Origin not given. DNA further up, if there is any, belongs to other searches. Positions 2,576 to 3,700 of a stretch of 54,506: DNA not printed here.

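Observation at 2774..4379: Second DUF4417-led cassette with unrelated downstream genes: polymorphic cassette architecture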

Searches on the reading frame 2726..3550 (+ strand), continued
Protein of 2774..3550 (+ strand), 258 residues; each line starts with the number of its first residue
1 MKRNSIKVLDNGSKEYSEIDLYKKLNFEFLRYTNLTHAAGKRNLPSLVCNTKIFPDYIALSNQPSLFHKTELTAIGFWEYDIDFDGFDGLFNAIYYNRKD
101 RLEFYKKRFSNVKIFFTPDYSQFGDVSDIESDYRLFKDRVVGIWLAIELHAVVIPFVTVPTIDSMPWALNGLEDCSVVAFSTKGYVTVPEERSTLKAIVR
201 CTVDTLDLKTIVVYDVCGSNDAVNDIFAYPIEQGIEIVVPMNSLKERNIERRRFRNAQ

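Call 45: search_solved_structures(query=A4, max_evalue=10, show_alignments=2)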
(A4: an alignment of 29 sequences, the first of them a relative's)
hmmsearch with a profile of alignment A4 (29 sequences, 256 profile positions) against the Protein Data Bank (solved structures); distinct sequences matched with E-value up to 10: 18.
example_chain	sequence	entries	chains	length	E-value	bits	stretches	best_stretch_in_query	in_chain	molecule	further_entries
6ren_A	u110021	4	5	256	0.041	16.5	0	142-188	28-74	3fPizza6-SH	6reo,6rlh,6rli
2l82_A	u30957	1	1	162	0.34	13.4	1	186-252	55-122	DESIGNED PROTEIN OR32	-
4j29_A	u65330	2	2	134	0.59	12.7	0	189-241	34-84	Engineered Protein OR258 | DE NOVO DESIGNED PROTEIN OR258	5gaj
6xi1_AAA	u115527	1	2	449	0.99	11.9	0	160-200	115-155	Flagellin hook IN motif family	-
7zqg_A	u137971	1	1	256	1.1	11.8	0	144-188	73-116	Pizza6-KSH-TSH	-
1yw0_A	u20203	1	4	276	1.2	11.6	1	43-139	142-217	tryptophan 2,3-dioxygenase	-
7p46_A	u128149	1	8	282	1.3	11.6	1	43-139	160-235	Tryptophan 2,3-dioxygenase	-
3e08_A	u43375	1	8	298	1.5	11.3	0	43-139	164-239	Tryptophan 2,3-dioxygenase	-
2nw7_A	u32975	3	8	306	1.6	11.2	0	43-139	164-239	Tryptophan 2,3-dioxygenase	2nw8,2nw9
3bk9_A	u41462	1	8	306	1.6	11.2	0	43-139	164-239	Tryptophan 2,3-dioxygenase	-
7zq2_A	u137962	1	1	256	2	10.9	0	144-188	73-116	Pizza6-RSH-TSH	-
6rej_A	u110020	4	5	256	2.1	10.9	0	143-188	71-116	Pizza6-SH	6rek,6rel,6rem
6f0s_A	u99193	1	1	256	2.1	10.9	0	144-189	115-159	Pizza6-SYW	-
6qsd_A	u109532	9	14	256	2.2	10.8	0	143-188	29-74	Pizza6S | Pizza6-S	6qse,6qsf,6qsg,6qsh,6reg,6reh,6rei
6f0t_A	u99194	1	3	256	2.6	10.6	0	143-188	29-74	Pizza6-SFW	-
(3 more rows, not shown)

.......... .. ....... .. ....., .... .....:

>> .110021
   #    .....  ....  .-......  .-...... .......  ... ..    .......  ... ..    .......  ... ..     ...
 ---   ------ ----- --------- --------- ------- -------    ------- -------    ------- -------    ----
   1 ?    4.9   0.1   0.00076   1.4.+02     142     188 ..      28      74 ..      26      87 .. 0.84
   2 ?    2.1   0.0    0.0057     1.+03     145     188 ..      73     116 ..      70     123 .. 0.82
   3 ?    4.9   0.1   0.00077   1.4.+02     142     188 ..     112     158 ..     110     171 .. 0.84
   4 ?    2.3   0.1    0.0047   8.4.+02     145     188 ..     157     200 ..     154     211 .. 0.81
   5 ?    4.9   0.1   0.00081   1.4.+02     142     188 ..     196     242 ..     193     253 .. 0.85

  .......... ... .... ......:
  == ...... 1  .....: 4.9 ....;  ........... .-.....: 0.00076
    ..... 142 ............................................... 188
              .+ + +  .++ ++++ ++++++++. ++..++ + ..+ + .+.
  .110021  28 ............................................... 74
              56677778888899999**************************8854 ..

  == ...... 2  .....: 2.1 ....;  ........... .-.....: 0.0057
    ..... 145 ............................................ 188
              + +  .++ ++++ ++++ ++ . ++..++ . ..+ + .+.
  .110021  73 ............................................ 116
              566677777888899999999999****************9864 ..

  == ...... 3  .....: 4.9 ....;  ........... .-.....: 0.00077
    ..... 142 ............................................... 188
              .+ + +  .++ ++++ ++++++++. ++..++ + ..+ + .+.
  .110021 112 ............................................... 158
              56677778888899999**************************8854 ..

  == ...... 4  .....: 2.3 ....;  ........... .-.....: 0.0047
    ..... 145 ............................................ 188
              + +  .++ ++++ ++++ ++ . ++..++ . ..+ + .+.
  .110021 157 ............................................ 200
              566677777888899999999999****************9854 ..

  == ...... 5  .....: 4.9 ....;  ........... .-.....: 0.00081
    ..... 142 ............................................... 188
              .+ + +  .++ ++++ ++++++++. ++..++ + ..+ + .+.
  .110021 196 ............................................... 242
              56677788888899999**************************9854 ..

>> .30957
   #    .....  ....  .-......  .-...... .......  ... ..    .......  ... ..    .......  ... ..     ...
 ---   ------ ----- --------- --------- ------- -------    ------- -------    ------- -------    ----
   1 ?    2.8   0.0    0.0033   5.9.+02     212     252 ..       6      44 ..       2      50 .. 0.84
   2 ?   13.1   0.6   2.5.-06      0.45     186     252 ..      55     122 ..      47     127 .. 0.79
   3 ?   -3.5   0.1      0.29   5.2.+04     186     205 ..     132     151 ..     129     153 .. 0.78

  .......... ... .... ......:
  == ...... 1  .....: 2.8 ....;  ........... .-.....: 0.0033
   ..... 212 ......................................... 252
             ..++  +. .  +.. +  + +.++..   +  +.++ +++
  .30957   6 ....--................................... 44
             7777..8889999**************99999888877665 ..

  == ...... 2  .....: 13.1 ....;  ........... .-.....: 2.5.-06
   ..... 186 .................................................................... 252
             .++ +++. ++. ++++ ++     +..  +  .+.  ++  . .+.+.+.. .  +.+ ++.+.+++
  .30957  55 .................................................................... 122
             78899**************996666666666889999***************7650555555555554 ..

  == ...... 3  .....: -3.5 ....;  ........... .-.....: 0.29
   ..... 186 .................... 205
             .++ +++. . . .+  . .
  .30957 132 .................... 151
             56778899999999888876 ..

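Call 46: search_solved_structures(query=A3, max_evalue=10, show_alignments=2)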
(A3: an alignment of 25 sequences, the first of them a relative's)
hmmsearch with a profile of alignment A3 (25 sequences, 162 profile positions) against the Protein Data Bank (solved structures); distinct sequences matched with E-value up to 10: 1.
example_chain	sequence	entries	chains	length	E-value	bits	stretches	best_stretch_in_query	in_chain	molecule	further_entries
6t8s_AAA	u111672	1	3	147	1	11.9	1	40-81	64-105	Pilin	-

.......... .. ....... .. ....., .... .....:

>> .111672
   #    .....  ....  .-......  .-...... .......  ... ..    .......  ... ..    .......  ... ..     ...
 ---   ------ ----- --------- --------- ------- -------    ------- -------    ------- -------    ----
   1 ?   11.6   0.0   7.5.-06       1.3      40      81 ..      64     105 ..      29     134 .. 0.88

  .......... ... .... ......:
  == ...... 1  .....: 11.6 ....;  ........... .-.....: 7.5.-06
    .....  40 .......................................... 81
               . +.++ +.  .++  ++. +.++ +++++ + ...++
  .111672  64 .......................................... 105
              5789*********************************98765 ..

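Call 47: search_protein_families(library=pfam, alignment_id=A3, max_evalue=1)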
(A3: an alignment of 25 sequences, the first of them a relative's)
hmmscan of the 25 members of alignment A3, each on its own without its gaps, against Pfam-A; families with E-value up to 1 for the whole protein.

A. member 1, P0011 (164 aa): 3 families
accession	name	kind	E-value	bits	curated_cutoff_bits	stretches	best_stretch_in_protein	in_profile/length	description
PF11713.13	Peptidase_C80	-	0.0073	17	23.8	1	33-110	46-126/154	Peptidase C80 family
PF14252.11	DUF4347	-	0.077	13.2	24.6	1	34-121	41-128/164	Domain of unknown function (DUF4347)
PF02469.27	Fasciclin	-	0.2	12.3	22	1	98-123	11-37/123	Fasciclin domain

B. families by the number of members that match (of 25 scanned): 18 families
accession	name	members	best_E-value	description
PF11713.13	Peptidase_C80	14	0.0014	Peptidase C80 family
PF14252.11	DUF4347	9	0.00022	Domain of unknown function (DUF4347)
PF02469.27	Fasciclin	4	0.11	Fasciclin domain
PF22434.1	PilW_C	2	0.012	PilW, C-terminal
PF19575.5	HTH_58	2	0.026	Helix-turn-helix domain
PF17824.6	DUF5586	1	0.00065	Family of unknown function (DUF5586)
PF24109.1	DUF7384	1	0.016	Family of unknown function (DUF7384)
PF24197.1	DUF7422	1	0.036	Family of unknown function (DUF7422)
PF17596.7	DUF5492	1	0.039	Family of unknown function (DUF5492)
PF13363.11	BetaGal_dom3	1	0.042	Beta-galactosidase, domain 3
PF18683.7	ChiW_Ig_like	1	0.066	Chitinase W immunoglobulin-like domain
PF20623.4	Sgo0707_N2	1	0.087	Sgo0707 N2 domain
PF01650.23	Peptidase_C13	1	0.09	Peptidase C13 family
PF04940.18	BLUF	1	0.11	Sensors of blue-light using FAD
PF03880.21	DbpA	1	0.12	DbpA RNA binding domain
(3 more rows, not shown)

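Call 52: find_related_loci(query=A6, collection=genome_contigs, flank=4000)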
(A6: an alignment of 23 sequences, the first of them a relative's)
Query A6 (258 aa) in genome_contigs; peptide patterns used: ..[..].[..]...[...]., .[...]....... (x = any residue, [..] = any of these).
67 stretches matched a pattern; 46 encode a relative of the query (tblastn E <= 1e-3); 46 distinct loci.
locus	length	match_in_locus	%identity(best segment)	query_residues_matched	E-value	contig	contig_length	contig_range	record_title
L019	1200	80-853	67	1-258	2e-129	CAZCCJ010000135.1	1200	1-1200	MAG TPA_asm: uncultured Staphylococcaceae bacterium isolate binchicken_co354_213 genome assembly, contig: NODE_131735_le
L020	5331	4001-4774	69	1-258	5e-117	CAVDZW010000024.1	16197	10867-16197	bacterium isolate G02652-L1_cleanbin_000050 genome assembly, contig: Spades_G02652-L1_contig_2189, whole genome shotgun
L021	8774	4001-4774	65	1-258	4e-116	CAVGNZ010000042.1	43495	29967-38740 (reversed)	Bacteroidaceae bacterium isolate H07670-L1_cleanbin_000006 genome assembly, contig: Spades_H07670-L1_contig_396, whole g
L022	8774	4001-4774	67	1-258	3e-116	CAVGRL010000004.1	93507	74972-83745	Bacteroidaceae bacterium isolate G02651-L1_cleanbin_000009 genome assembly, contig: Spades_G02651-L1_contig_121, whole g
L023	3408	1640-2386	68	1-249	3e-118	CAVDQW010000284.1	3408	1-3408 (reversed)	bacterium isolate SRR8978442_cleanbin_000003 genome assembly, contig: Spades_SRR8978442_contig_2983, whole genome shotgu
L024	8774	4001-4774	65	1-258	2e-114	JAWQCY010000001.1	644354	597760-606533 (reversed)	Coriobacteriaceae bacterium CM84B_73 LM_D8-4_BHI-SB_7-3_ID4_NODE_1, whole genome shotgun sequence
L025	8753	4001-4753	61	1-251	9e-102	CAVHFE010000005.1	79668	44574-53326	Oscillospiraceae bacterium isolate H07681-L1_cleanbin_000015 genome assembly, contig: Spades_H07681-L1_contig_138, whole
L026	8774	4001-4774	57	1-258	6e-100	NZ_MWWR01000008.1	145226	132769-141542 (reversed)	Pseudoscardovia radai strain DSM 24742 Contig_8, whole genome shotgun sequence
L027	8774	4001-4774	60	1-258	5e-99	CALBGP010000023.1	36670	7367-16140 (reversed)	MAG TPA_asm: uncultured Eggerthellaceae bacterium isolate ERR318688_bin.74_CONCOCT_v1.1_MAG genome assembly, contig: ERZ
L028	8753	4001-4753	59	1-251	7e-95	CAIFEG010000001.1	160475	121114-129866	MAG: uncultured Eggerthellaceae bacterium isolate UMB00013 genome assembly, contig: NODE_35_length_160475_cov_6.826817,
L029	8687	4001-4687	58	20-248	3e-88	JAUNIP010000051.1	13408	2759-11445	MAG: Coriobacteriia bacterium isolate S28M_St_metabat_82 NODE_3410_length_13408_cov_18.153598, whole genome shotgun sequ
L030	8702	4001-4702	54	20-253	8e-85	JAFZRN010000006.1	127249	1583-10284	MAG: Eubacterium sp. isolate RGIG8032 Water_buffalos_Rumen-1__c129780, whole genome shotgun sequence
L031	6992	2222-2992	51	1-256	4e-84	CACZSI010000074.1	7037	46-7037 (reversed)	MAG: uncultured Lachnospiraceae bacterium isolate RUG12910 genome assembly, contig: RUG12910_asm_74, whole genome shotgu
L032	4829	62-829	53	1-257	5e-84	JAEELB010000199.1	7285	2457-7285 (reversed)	MAG: Lachnospiraceae bacterium isolate Tb.RUG.206 k141_9214539_flag=1_multi=15.0000_len=7285, whole genome shotgun seque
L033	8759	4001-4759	51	1-253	7e-84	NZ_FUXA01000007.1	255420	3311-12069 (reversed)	Eubacterium ruminantium strain ATCC 17233, whole genome shotgun sequence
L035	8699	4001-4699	52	21-253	2e-80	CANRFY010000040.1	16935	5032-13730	MAG: uncultured Clostridia bacterium isolate Lapin-023__bin17 genome assembly, contig: Lapin-023__NODE_4451_length_16935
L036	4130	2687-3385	52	21-253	7e-80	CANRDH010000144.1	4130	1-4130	MAG: uncultured Clostridia bacterium isolate Lapin-026__bin79 genome assembly, contig: Lapin-026__NODE_28946_length_4130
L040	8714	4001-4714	52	20-256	1e-78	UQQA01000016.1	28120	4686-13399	uncultured Ruminococcus sp. isolate UMGS533 genome assembly, contig: NODE_353_length_28120_cov_4.085801, whole genome sh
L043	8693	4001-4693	50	23-253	1e-73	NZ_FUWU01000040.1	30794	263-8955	Fibrobacter intestinalis strain ATCC 43854, whole genome shotgun sequence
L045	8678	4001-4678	51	23-248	2e-72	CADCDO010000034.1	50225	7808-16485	MAG: Fibrobacter succinogenes isolate RUG14562 genome assembly, contig: RUG14562_asm_34, whole genome shotgun sequence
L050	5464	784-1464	46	28-253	2e-65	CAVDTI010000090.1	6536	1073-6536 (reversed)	Faecalibacterium prausnitzii isolate H07667-L1_cleanbin_000075 genome assembly, contig: Spades_H07667-L1_contig_9828, wh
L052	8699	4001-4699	52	21-253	2e-80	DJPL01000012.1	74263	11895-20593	MAG TPA_asm: Ruminococcaceae bacterium UBA6413 UBA6413_contig_3098, whole genome shotgun sequence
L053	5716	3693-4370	46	33-258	2e-63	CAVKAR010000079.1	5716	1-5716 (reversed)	Lachnospiraceae bacterium isolate H07658-L1_cleanbin_000005 genome assembly, contig: Spades_H07658-L1_contig_3499, whole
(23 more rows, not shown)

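Call 53: find_related_loci(query=A7, collection=viral_contigs, flank=4000)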
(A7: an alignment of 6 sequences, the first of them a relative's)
Query A7 (220 aa) in viral_contigs; peptide patterns used: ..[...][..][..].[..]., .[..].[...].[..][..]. (x = any residue, [..] = any of these).
217 stretches matched a pattern; 209 encode a relative of the query (tblastn E <= 1e-3); the best 80 are kept; 80 distinct loci.
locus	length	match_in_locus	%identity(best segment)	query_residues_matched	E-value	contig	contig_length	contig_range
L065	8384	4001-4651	51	1-217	1e-73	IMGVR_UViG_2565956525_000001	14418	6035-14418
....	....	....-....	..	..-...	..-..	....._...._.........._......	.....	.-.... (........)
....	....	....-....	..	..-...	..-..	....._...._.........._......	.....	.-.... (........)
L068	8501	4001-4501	40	30-196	2e-44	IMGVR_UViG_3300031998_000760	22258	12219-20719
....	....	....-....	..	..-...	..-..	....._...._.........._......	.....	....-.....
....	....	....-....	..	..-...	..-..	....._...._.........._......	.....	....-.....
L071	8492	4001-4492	40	26-189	6e-43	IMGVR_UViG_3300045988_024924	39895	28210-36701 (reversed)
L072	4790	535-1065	40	22-195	8e-43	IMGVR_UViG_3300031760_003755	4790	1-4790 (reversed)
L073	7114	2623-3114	40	26-189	6e-43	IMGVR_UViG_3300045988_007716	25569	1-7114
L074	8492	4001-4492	40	26-189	9e-43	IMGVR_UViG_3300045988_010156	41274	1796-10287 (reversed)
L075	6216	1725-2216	40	26-189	1e-42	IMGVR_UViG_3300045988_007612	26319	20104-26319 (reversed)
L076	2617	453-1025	36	6-196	1e-42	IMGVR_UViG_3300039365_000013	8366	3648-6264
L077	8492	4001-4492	40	26-189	1e-42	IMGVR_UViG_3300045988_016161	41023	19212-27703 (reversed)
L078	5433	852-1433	36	3-196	1e-42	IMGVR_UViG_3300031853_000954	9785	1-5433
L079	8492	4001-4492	40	26-189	9e-43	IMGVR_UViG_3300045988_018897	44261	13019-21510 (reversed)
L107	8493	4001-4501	39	30-196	6e-41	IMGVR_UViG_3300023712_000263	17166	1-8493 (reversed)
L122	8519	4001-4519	38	26-194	9e-40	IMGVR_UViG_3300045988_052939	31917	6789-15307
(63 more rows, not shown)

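Call 55: predict_structure(alignment_id=A5)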
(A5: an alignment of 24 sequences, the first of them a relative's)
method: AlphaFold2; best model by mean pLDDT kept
length: 258 residues; sequences in the alignment: 24
mean_pLDDT: 89.0   pTM: 0.84
mean pLDDT of the five models: 89.0, 88.4, 88.0, 88.0, 86.0
residues with pLDDT >= 90: 152; 70-90: 89; 50-70: 17; < 50: 0
segments of 3 or more residues with pLDDT < 50: none
pLDDT, mean of each block of 10 residues (from residue 1): 80 84 71 72 82 96 95 92 86 92 96 94 73 89 95 92 86 94 82 93 97 93 96 98 95 91
secondary structure, 60 per line:
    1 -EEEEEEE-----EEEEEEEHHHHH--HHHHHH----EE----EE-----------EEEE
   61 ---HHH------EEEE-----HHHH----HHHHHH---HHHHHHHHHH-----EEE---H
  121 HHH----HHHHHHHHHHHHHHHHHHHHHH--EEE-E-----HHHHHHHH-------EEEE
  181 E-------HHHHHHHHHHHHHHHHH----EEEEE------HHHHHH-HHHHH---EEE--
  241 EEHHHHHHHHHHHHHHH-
elements in order: E2-8 E14-20 H21-25 H28-33 E57-60 E73-76 H82-85 H90-95 H99-108 E114-116 H120-123 H128-149 E152-154 H162-169 E177-181 H189-205 E210-214 H221-226 H228-232 E236-238 H243-257
